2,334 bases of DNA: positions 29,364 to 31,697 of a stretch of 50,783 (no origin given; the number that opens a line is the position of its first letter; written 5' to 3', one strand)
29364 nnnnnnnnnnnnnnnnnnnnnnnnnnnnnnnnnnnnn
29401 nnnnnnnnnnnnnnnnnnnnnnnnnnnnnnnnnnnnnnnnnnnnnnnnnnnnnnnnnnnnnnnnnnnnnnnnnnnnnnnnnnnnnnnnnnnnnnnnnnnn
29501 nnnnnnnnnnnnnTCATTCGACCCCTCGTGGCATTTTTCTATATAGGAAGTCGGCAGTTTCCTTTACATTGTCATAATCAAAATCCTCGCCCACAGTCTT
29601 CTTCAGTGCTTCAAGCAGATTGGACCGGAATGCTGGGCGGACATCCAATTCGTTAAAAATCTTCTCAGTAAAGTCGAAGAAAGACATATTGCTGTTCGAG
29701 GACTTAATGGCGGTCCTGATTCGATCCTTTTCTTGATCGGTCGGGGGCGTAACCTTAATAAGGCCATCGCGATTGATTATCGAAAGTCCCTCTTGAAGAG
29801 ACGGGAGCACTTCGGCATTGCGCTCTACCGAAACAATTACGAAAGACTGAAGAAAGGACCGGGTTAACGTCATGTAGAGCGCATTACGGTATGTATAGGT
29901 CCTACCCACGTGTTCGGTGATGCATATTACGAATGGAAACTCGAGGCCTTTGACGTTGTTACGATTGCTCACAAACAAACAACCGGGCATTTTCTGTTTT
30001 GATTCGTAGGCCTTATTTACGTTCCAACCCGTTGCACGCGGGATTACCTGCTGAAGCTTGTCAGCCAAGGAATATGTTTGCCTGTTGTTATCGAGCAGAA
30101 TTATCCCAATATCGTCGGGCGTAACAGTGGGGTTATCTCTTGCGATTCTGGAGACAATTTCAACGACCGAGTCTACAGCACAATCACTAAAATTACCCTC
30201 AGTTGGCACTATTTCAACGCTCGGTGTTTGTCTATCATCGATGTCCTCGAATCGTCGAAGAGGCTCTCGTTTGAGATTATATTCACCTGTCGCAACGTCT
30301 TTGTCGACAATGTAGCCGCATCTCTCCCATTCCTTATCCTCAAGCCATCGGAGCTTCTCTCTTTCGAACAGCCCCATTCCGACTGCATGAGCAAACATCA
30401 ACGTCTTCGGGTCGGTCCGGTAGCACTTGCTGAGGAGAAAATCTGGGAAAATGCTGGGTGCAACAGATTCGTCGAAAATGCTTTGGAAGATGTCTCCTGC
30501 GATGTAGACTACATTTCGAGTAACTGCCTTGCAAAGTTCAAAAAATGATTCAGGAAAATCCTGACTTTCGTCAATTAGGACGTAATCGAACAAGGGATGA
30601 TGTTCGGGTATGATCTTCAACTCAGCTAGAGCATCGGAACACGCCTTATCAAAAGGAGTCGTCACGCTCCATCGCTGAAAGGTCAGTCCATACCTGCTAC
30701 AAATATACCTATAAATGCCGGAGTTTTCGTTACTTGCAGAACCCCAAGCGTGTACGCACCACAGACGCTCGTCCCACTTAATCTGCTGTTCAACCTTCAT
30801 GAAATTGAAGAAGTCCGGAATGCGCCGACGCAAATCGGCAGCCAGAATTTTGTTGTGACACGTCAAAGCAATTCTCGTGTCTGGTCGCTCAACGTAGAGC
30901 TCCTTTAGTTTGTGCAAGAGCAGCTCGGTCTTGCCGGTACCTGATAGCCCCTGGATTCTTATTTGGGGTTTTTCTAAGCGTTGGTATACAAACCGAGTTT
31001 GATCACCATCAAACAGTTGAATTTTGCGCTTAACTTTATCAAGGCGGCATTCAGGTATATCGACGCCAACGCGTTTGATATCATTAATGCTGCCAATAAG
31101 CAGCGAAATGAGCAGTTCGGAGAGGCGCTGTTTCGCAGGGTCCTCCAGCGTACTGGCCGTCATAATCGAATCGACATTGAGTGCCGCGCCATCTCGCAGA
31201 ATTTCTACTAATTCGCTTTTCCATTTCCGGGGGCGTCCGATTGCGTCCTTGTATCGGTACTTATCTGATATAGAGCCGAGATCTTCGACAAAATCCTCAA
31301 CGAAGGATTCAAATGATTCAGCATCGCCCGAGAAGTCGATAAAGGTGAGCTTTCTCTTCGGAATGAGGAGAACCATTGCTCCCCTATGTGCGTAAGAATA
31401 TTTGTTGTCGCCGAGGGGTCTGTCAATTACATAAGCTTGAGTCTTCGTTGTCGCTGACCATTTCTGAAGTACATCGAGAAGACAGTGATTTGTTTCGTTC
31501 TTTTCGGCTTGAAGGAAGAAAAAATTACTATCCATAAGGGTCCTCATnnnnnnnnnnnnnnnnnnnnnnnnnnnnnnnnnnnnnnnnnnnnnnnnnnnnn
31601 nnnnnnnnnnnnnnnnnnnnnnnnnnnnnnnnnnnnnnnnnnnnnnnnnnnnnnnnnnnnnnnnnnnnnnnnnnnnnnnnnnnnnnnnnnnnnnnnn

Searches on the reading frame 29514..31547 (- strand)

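Call 51: search_protein_families(library=pfam, proteins=[window:29514-31547:-], max_evalue=0.00001)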
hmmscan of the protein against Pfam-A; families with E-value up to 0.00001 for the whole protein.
window:29514-31547:- (677 aa): 1 family
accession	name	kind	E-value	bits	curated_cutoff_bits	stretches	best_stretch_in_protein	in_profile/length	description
PF13538.12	UvrD_C_2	-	2.5e-07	30.9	27.4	1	525-570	3-51/52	UvrD-like helicase C-terminal domain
